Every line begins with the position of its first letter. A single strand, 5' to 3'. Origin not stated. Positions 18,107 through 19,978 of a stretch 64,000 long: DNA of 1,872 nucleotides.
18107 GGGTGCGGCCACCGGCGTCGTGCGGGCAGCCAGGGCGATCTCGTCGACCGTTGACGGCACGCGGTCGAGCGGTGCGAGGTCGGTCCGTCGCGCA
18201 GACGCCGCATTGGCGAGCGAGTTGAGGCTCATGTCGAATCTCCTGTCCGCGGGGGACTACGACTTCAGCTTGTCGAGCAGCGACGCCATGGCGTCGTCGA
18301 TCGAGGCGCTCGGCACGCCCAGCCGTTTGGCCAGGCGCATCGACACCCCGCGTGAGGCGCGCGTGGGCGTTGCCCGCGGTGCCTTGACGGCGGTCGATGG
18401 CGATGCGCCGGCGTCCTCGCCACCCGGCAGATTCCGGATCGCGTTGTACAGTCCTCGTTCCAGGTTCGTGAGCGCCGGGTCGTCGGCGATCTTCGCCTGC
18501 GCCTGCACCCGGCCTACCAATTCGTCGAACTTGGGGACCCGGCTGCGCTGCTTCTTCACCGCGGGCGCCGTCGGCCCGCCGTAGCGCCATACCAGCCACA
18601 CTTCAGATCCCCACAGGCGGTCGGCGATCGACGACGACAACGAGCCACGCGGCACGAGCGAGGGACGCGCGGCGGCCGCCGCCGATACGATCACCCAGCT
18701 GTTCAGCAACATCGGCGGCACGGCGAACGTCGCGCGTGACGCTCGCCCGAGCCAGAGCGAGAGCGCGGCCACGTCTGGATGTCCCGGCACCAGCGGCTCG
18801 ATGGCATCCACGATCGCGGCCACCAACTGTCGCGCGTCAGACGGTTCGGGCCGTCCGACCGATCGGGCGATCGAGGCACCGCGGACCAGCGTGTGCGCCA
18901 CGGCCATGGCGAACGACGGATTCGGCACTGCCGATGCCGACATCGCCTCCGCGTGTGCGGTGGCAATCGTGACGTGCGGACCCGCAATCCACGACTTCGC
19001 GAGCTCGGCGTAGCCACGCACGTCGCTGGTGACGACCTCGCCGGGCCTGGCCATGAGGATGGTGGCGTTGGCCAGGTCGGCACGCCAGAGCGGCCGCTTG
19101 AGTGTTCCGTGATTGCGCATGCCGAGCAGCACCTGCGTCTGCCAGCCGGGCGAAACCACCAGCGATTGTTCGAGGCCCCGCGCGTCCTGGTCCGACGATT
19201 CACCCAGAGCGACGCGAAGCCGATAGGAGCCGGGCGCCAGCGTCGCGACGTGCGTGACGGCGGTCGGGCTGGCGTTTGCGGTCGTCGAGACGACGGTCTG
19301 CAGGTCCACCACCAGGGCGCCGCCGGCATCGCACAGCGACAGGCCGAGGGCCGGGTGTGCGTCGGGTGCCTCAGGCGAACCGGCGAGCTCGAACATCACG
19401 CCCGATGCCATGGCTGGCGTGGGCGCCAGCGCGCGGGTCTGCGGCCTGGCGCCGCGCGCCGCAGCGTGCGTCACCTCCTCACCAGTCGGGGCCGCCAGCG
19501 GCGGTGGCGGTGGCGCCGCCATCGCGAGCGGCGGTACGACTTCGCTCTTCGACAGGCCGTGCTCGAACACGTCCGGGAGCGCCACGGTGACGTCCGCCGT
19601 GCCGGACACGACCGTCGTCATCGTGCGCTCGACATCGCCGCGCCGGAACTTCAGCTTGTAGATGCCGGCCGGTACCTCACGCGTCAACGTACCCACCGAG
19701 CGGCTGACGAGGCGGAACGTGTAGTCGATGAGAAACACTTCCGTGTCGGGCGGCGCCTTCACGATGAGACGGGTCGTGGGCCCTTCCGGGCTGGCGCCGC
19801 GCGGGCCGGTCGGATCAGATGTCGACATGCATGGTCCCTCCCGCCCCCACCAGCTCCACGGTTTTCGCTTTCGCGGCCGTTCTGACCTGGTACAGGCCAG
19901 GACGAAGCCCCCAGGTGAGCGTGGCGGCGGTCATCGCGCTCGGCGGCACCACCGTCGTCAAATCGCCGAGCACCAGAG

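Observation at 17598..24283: Tightly coupled operon stacking three or four different 'executioner' hydrolases with secreted and membrane partners: candidate uncharacterised conflict or cell-death system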

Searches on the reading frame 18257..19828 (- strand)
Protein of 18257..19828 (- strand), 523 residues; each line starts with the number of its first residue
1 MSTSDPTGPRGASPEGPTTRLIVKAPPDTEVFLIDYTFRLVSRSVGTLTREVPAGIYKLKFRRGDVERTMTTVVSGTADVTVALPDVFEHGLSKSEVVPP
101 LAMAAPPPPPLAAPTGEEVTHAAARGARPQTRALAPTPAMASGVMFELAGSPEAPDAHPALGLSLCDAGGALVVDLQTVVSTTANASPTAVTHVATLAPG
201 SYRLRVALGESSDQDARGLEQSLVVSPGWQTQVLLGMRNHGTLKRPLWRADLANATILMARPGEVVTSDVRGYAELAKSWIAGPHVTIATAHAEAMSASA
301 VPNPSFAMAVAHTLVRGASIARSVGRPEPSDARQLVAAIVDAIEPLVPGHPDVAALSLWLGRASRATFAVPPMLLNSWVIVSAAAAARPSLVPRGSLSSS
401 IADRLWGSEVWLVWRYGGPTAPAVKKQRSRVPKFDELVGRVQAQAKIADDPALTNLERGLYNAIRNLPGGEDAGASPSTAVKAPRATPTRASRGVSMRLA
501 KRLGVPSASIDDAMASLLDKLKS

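Call 3: search_protein_families(library=pfam, proteins=[window:18257-19828:-], max_evalue=0.1)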
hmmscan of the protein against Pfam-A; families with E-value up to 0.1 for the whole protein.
window:18257-19828:- (523 aa): 1 family
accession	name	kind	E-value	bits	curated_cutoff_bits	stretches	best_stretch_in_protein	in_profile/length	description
PF22058.2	X25_BaPul_like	-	0.041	14.4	27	0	193-225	37-69/87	Pullulanase X25 domain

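Call 5: search_protein_families(library=ncbifam, proteins=[window:18257-19828:-], max_evalue=0.1)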
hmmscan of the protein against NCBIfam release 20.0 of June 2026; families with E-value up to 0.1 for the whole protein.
window:18257-19828:- (523 aa): 0 families

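Call 6: search_protein_families(library=padloc, proteins=[window:18257-19828:-], max_evalue=0.1)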
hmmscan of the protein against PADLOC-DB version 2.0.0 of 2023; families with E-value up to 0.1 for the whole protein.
window:18257-19828:- (523 aa): 0 families

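Call 7: find_homologous_proteins(query=window:18257-19828:-)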
Query window:18257-19828:- (523 aa): 18 proteins with E <= 0.001 among 8000 candidates.
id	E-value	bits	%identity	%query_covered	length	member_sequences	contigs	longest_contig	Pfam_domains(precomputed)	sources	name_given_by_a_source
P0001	0.0e+0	1078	97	100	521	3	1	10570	-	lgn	-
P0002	7.8e-239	812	77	100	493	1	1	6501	-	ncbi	ncbi:MAG: hypothetical protein ABI880_05880 [Acidobacteriota bacterium]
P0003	3.2e-230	783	75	100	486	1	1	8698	-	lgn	-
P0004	1.0e-191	656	64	100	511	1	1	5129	-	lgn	-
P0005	7.8e-179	614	61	100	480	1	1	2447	-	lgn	-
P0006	5.8e-98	347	45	96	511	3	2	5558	-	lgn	-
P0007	1.1e-96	343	44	96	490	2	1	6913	-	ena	-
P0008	3.4e-89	318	41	98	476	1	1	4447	-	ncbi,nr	ncbi:MAG TPA: hypothetical protein VMZ66_04850 [Aeromicrobium sp.]|nr:hypothetical protein [Aeromicr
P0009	8.6e-68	248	37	97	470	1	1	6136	-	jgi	jgi:hypothetical protein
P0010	1.6e-43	167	32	95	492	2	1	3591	-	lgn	-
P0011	3.3e-43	166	35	74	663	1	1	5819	PF02518.32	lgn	-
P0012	7.9e-43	165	33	98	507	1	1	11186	-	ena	-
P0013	7.8e-42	162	31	100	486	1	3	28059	-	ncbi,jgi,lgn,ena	-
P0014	1.4e-28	118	29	96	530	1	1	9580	-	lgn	-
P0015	3.6e-28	117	31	76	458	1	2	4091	-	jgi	jgi:hypothetical protein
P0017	1.3e-21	95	29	79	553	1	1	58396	-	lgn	-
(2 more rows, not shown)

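Call 8: find_encoding_contigs(protein=P0013, flank=10000, max_places=3)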
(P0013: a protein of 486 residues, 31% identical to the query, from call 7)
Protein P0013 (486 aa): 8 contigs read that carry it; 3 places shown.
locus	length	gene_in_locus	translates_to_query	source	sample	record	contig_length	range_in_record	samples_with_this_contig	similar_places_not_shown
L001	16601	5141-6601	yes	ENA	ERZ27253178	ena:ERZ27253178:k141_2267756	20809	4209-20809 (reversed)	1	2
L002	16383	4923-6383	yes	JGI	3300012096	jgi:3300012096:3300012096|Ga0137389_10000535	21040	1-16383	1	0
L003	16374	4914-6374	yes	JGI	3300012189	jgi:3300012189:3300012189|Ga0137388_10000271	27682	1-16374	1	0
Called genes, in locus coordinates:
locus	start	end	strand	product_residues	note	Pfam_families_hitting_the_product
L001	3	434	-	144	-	?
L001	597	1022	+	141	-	-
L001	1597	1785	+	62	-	-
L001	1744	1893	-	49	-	-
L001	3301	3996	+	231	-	-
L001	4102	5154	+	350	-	PF00656:Peptidase_C14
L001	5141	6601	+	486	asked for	-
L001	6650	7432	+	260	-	-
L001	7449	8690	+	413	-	PF00149:Metallophos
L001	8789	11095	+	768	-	PF00732:GMC_oxred_N, PF01266:DAO (faint), PF05199:GMC_oxred_C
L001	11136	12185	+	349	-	PF00561:Abhydrolase_1 (faint)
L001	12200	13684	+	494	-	PF10604:Polyketide_cyc2 (weak), PF00753:Lactamase_B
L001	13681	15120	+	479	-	-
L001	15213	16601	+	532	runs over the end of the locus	PF21419:RoxA-like_Cyt-c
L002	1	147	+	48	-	?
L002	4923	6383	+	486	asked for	-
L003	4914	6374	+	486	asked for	-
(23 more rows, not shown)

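Call 9: find_encoding_contigs(protein=P0017, flank=10000, max_places=2)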
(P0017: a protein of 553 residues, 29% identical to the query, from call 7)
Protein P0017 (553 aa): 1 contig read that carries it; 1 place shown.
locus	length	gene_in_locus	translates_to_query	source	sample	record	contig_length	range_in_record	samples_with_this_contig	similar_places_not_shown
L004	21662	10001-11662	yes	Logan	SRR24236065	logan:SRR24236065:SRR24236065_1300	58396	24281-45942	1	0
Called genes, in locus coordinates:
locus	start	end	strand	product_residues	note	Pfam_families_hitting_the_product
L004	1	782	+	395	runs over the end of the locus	PF00923:TAL_FSA (weak)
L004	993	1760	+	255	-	PF09865:DUF2092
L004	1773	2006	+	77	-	-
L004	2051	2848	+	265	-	-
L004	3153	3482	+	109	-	-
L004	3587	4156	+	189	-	PF04366:Ysc84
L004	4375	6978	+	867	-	PF00884:Sulfatase, PF16347:SGSH_C (weak)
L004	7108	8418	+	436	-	PF04055:Radical_SAM, PF13186:SPASM (weak)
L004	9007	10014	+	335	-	PF00656:Peptidase_C14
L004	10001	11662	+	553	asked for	-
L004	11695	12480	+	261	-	-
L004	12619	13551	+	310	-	PF01374:Glyco_hydro_46, PF01471:PG_binding_1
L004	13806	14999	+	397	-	PF06224:AlkZ-like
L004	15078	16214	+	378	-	PF00266:Aminotran_5, PF01053:Cys_Met_Meta_PP (weak), PF01212:Beta_elim_lyase, PF01041:DegT_DnrJ_EryC1 (weak)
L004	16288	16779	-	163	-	PF14358:DUF4405 (weak)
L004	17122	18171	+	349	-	PF00440:TetR_N (weak), PF13279:4HBT_2, PF03061:4HBT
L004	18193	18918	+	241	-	PF00106:adh_short, PF13561:adh_short_C2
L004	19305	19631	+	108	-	PF01638:HxlR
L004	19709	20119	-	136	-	-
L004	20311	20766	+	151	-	-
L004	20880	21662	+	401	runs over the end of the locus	PF13406:SLT_2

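Call 10: find_encoding_contigs(protein=P0012, flank=10000, max_places=2)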
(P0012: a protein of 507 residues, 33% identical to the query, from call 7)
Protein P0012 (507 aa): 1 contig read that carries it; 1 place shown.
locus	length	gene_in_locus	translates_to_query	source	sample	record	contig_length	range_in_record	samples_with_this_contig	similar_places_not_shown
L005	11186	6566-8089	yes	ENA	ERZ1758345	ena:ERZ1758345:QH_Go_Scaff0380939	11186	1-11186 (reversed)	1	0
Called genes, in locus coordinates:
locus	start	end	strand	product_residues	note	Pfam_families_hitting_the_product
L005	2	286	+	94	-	?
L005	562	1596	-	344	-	-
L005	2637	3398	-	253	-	-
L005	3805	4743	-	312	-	-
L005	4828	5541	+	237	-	-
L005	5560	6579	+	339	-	PF00656:Peptidase_C14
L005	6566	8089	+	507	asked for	-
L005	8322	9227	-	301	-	-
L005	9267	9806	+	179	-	PF13565:HTH_32 (weak), PF00665:rve (weak)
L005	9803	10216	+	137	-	PF13683:rve_3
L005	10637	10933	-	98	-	-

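Call 24: find_related_loci(query=A2, collection=genome_contigs, flank=10000)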
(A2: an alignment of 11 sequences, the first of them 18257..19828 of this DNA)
Query A2 (523 aa) in genome_contigs; peptide patterns used: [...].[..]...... (x = any residue, [..] = any of these).
23 stretches matched a pattern; 16 encode a relative of the query (tblastn E <= 1e-3); 16 distinct loci.
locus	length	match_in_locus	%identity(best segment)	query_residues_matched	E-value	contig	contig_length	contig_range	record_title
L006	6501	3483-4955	77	1-521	0e+0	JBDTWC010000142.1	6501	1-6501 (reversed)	MAG: Acidobacteriota bacterium isolate cluster3_bin.82 NODE_62608_length_6501_cov_5.581601, whole genome shotgun sequenc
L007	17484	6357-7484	35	13-414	6e-49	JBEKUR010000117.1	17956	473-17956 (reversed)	MAG: Terriglobia bacterium isolate SPRUCE 586 SPRUCE_586_117, whole genome shotgun sequence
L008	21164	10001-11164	32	1-423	5e-42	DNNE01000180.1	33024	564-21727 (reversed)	MAG TPA_asm: Blastocatellia bacterium isolate UBA11740 contig_417, whole genome shotgun sequence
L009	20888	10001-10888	32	197-521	2e-38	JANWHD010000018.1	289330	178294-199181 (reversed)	MAG: Solirubrobacterales bacterium isolate CRAIB_MAG6 c_000000050761, whole genome shotgun sequence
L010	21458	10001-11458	30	17-520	2e-36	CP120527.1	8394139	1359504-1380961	Myxococcaceae bacterium GXIMD 01537 chromosome, complete genome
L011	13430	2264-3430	33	25-415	5e-36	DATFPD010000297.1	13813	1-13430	MAG TPA_asm: Gemmatimonadaceae bacterium isolate SMAG_U9294 k141_879576, whole genome shotgun sequence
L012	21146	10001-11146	30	13-414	2e-35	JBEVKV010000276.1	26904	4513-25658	MAG: Pyrinomonadaceae bacterium isolate T4R1UO_autometa_bin_0001 T4R1UO_autometa_bin_0001_k133_8046971, whole genome sho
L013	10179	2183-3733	29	21-522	2e-33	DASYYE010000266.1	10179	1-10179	MAG TPA_asm: Streptosporangiaceae bacterium isolate SMAG_U6327 k141_949108, whole genome shotgun sequence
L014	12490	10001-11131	31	30-414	1e-32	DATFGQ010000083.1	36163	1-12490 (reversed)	MAG TPA_asm: Blastocatellia bacterium isolate SMAG_U8667 k141_534135, whole genome shotgun sequence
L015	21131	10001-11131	27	22-414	1e-32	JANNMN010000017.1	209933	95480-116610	MAG: Chitinophagaceae bacterium isolate SOY_35_metabat.41 SOY_35_k141_3323043, whole genome shotgun sequence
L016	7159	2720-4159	29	8-523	1e-32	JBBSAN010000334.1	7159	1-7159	MAG: Chloroflexia bacterium isolate La6_metabat2.004 La6_metabat2.004_K_1654640_L_7159_cov_9.0000, whole genome shotgun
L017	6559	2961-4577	27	20-522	3e-30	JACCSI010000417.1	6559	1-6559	MAG: Acidobacteria bacterium isolate MGR_bin44 SD2897-2912_k127_3038453, whole genome shotgun sequence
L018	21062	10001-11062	31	21-414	2e-26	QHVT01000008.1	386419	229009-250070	MAG: Acidobacteria bacterium isolate gp7 AA8 14_0903_02_30cm_scaffold_10_curated, whole genome shotgun sequence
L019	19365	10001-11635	24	17-521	2e-19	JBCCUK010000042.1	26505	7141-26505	MAG: Pseudomonadota bacterium isolate P01_E01_bin.12 k141_1847738_length_26505_cov_23.0031, whole genome shotgun sequenc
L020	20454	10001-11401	25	29-523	4e-16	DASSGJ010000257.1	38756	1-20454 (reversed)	MAG TPA_asm: Candidatus Acidoferrum sp. isolate SMAG_U1030 k141_1041919, whole genome shotgun sequence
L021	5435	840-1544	26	158-416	3e-13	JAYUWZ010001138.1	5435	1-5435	MAG: Verrucomicrobiaceae bacterium isolate GL130_UP_concoct_108_sub GL130_UP_concoct_108_sub_1137, whole genome shotgun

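Call 27: search_protein_families(library=pfam, alignment_id=A1, max_evalue=1)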
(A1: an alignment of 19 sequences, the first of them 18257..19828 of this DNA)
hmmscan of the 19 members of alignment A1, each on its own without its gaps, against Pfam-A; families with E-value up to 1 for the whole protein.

A. member 1, window:18257-19828:- (523 aa): 1 family
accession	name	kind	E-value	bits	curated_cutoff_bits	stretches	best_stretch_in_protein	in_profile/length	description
PF22058.2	X25_BaPul_like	-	0.041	14.4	27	0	193-225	37-69/87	Pullulanase X25 domain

B. families by the number of members that match (of 19 scanned): 13 families
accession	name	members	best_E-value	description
PF22058.2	X25_BaPul_like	2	0.041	Pullulanase X25 domain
PF02518.31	HATPase_c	1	8.9e-14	Histidine kinase-, DNA gyrase B-, and HSP90-like ATPase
PF01590.32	GAF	1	0.00013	GAF domain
PF21254.3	AGA-YXIM_GBD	1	0.0045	Beta-agarase/YXIM esterase-like, galactose-binding domain-like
PF14347.11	DUF4399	1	0.03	Domain of unknown function (DUF4399)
PF09080.15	K-cyclin_vir_C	1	0.04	K cyclin, C terminal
PF17873.7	Rep_1B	1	0.07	Replicase polyprotein 1ab regulatory domain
PF09374.15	PG_binding_3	1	0.079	Predicted Peptidoglycan domain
PF19860.4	DUF6334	1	0.091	Family of unknown function (DUF6334)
PF00151.25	Lipase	1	0.097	Lipase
PF16193.11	AAA_assoc_2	1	0.11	AAA C-terminal domain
PF13581.12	HATPase_c_2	1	0.12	Histidine kinase-like ATPase domain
PF16967.11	TcfC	1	0.27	E-set like domain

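Call 30: search_protein_families(library=pfam, proteins=[L012:6748-8937:+, L007:2522-4228:+, L015:11501-14299:+, L019:6192-8150:+, L008:3722-5350:+, L010:5314-7266:-, L018:11600-13390:-, L014:6028-7941:+, L020:2788-4683:-, L018:7891-8919:+], max_evalue=0.01)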
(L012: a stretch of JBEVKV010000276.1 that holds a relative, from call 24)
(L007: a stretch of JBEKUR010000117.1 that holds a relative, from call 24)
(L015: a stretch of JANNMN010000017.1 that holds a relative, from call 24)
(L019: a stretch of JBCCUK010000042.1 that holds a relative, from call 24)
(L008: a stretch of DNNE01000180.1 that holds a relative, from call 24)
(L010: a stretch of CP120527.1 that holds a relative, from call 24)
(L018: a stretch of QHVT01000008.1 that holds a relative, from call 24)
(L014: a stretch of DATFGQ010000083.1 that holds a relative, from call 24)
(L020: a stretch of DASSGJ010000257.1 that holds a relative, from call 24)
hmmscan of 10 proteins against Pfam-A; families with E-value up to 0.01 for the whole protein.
L012:6748-8937:+ (729 aa): 2 families
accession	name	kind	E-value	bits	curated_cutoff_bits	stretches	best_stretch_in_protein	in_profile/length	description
PF01400.30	Astacin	-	0.00021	21.5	22.5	1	624-697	80-144/189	Astacin (Peptidase family M12A)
PF00413.30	Peptidase_M10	-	0.00087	19.6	24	0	622-641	108-127/159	Matrixin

L007:2522-4228:+ (568 aa): 1 family
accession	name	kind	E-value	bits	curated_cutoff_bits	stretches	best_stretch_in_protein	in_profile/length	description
PF13091.12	PLDc_2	-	5.3e-25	88.2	27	1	418-548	1-132/132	PLD-like domain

L015:11501-14299:+ (932 aa): 3 families
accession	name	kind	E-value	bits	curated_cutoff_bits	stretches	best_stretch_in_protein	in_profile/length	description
PF13091.12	PLDc_2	-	6.5e-21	75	27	1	751-891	4-132/132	PLD-like domain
PF13365.12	Trypsin_2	-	1.6e-14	55.3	27.6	1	133-307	1-144/144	Trypsin-like peptidase domain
PF00089.32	Trypsin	-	7.4e-08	32.9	20.6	1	119-317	16-204/220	Trypsin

L019:6192-8150:+ (652 aa): 2 families
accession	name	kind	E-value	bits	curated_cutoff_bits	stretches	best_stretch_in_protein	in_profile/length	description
PF01223.29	Endonuclease_NS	-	2.8e-40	138.8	23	1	407-624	12-218/223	DNA/RNA non-specific endonuclease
PF13365.12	Trypsin_2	-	2e-10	42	27.6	1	129-310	1-144/144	Trypsin-like peptidase domain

L008:3722-5350:+ (542 aa): 10 families
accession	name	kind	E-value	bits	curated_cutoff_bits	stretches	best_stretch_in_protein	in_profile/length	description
PF00069.31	Pkinase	-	3.2e-41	141.9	31.7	1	106-356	1-253/263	Protein kinase domain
PF07714.23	PK_Tyr_Ser-Thr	-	8.2e-24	84.7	23.1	1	108-355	3-249/258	Protein tyrosine and serine/threonine kinase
PF00498.31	FHA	-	1.5e-13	51.4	20.7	1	460-533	4-67/67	FHA domain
PF12773.13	DZR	-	4.4e-06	27.2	27.3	1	4-22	27-45/45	Double zinc ribbon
PF16697.10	Yop-YscD_cpl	-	6.6e-06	26.7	33.2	1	481-539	34-90/94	Inner membrane component of T3SS, cytoplasmic domain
PF01636.29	APH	-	9.9e-06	25.9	23.2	0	148-232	33-111/239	Phosphotransferase enzyme family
PF13240.11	Zn_Ribbon_1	-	4.6e-05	23.5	25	0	4-23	2-21/23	zinc-ribbon domain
PF03109.22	ABC1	-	0.00022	20.9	22.9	1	163-270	125-222/244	ABC1 atypical kinase-like domain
PF17032.10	Zn_ribbon_15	-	0.0017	19.5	28.9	0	2-22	53-73/73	zinc-ribbon family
PF13248.11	Zn_ribbon_3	-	0.0037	17.1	27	0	401-418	8-25/26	zinc-ribbon domain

L010:5314-7266:- (650 aa): 4 families
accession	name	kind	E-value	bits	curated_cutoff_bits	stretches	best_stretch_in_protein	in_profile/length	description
PF00069.31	Pkinase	-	2.1e-50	172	31.7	1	21-227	1-199/263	Protein kinase domain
PF07714.23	PK_Tyr_Ser-Thr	-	1e-32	113.9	23.1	1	22-257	2-248/258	Protein tyrosine and serine/threonine kinase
PF01636.29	APH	-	9.4e-08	32.5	23.2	1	135-167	167-198/239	Phosphotransferase enzyme family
PF03109.22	ABC1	-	4.2e-05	23.3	22.9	1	66-174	120-222/244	ABC1 atypical kinase-like domain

L018:11600-13390:- (596 aa): 3 families
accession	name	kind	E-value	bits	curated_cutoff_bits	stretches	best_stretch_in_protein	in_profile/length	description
PF00069.31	Pkinase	-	3.5e-41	141.8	31.7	1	20-243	1-212/263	Protein kinase domain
PF07714.23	PK_Tyr_Ser-Thr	-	2.8e-26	92.8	23.1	1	25-233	6-210/258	Protein tyrosine and serine/threonine kinase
PF17667.7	Pkinase_fungal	-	1.7e-06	27.4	24.1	1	130-197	297-366/387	Fungal protein kinase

L014:6028-7941:+ (637 aa): 0 families

L020:2788-4683:- (631 aa): 0 families

L018:7891-8919:+ (342 aa): 2 families
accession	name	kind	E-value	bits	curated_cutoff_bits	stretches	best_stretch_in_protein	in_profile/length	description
PF01400.30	Astacin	-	2.9e-05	24.3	22.5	1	164-340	18-186/189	Astacin (Peptidase family M12A)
PF00413.30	Peptidase_M10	-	0.0062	16.9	24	0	230-255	103-128/159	Matrixin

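Call 31: search_protein_families(library=pfam, proteins=[L001:6650-7432:+, L008:11596-12543:+, L004:11695-12480:+, L010:11574-12542:+, L010:12573-13994:+, L007:7939-8718:+, L007:8744-9448:+, L012:11520-12218:+, L017:5447-6382:-, L008:6130-7848:+], max_evalue=0.01)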
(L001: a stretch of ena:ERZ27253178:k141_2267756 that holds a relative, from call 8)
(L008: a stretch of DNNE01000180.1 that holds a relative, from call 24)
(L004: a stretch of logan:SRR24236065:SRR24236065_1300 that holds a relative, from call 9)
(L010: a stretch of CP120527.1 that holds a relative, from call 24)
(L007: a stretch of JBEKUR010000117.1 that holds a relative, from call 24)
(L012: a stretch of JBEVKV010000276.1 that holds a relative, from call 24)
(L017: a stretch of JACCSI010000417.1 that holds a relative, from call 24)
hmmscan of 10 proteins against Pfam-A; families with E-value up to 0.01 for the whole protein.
L001:6650-7432:+ (260 aa): 0 families

L008:11596-12543:+ (315 aa): 0 families

L004:11695-12480:+ (261 aa): 0 families

L010:11574-12542:+ (322 aa): 0 families

L010:12573-13994:+ (473 aa): 4 families
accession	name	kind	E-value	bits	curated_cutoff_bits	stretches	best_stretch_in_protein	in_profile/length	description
PF02518.31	HATPase_c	-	3.9e-28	98.5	26.4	1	345-452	5-109/111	Histidine kinase-, DNA gyrase B-, and HSP90-like ATPase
PF12729.13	4HB_MCP_1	-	1e-08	35.4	27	1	13-175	11-173/181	Four helix bundle sensory module for signal transduction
PF00512.31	HisKA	-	1.8e-08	34.8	26.9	1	234-295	3-62/66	His Kinase A (phospho-acceptor) domain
PF02203.21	TarH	-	0.00079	19.8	25.2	1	18-170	19-175/177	Tar ligand binding domain homologue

L007:7939-8718:+ (259 aa): 0 families

L007:8744-9448:+ (234 aa): 0 families

L012:11520-12218:+ (232 aa): 0 families

L017:5447-6382:- (311 aa): 0 families

L008:6130-7848:+ (572 aa): 6 families
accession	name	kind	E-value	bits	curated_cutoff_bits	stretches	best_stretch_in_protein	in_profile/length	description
PF07228.17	SpoIIE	-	2.9e-50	171.3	25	1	371-559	3-191/192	Stage II sporulation protein E (SpoIIE)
PF00498.31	FHA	-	5.8e-18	65.5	20.7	1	24-87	2-67/67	FHA domain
PF01590.32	GAF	-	6e-17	62.9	22.4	1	171-305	2-132/133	GAF domain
PF13492.12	GAF_3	-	3.4e-13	50.5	27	1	171-308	2-129/129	GAF domain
PF16697.10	Yop-YscD_cpl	-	5.5e-13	49.4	33.2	1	14-95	10-92/94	Inner membrane component of T3SS, cytoplasmic domain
PF13185.12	GAF_2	-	8.4e-13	49.1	28.6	1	170-305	3-134/136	GAF domain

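Call 33: find_encoding_contigs(protein=P0001, flank=10000, max_places=2)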
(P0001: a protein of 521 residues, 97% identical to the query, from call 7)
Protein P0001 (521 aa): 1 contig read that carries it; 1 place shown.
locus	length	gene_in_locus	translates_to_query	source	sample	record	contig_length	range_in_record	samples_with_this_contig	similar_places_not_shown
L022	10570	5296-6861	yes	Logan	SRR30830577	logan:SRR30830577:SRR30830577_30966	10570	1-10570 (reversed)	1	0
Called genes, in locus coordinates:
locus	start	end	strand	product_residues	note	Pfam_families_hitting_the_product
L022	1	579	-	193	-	?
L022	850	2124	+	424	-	-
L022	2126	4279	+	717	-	PF04185:Phosphoesterase, PF01400:Astacin (weak)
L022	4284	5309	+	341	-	PF00656:Peptidase_C14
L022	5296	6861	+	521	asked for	-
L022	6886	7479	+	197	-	-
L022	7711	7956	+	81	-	-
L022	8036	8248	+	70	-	-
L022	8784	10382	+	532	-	PF25917:BSH_RND, PF25876:HH_MFP_RND (faint), PF25954:Beta-barrel_RND_2, PF25990:Beta-barrel_YknX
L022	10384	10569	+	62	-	?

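Call 34: find_encoding_contigs(protein=P0003, flank=10000, max_places=2)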
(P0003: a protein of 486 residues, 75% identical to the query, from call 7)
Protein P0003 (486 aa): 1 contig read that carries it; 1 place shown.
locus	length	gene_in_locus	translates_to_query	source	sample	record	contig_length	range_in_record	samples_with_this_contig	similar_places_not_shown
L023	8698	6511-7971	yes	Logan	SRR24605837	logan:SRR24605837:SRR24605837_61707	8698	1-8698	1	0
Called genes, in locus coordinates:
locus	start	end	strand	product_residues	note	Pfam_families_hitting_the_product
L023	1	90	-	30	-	?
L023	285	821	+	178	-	-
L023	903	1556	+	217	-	PF00486:Trans_reg_C, PF16697:Yop-YscD_cpl, PF00498:FHA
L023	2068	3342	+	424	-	-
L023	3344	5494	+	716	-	PF04185:Phosphoesterase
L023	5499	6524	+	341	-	PF00656:Peptidase_C14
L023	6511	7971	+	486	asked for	-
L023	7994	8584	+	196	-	-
